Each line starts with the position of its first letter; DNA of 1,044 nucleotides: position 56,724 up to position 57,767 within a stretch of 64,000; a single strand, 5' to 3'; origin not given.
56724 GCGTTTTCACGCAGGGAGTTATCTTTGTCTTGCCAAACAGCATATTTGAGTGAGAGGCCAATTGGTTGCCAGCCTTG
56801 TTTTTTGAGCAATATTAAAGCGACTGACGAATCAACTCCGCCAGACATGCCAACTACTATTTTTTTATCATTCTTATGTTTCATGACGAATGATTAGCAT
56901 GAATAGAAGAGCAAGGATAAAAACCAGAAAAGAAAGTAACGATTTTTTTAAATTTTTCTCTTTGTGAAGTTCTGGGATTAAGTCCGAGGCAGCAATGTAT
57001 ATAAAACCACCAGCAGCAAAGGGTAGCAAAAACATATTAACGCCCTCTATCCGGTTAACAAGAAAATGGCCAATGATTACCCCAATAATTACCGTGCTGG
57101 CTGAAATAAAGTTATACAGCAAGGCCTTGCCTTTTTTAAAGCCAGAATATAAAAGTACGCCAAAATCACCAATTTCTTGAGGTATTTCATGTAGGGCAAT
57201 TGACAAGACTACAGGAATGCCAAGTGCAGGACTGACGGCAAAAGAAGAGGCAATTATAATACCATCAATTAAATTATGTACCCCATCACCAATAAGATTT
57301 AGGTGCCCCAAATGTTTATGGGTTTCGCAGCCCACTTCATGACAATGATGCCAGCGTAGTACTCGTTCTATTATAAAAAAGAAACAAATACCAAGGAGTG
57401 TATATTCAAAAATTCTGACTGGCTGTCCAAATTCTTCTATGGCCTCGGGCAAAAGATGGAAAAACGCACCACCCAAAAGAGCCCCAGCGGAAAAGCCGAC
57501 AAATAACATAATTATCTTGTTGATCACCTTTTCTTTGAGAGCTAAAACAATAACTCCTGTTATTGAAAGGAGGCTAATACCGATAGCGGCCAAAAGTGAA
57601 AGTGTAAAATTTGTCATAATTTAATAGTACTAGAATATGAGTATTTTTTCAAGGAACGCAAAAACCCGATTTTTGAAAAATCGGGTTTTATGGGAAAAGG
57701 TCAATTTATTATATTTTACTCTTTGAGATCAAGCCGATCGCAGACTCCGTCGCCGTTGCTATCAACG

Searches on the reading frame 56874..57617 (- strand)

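Call 21: search_protein_families(library=pfam, proteins=[window:56874-57617:-], max_evalue=0.001)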
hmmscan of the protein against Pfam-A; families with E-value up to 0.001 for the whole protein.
window:56874-57617:- (247 aa): 1 family
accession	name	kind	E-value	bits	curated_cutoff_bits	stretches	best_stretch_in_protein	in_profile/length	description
PF02535.28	Zip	-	3.1e-44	152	35.1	2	91-243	165-322/323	ZIP Zinc transporter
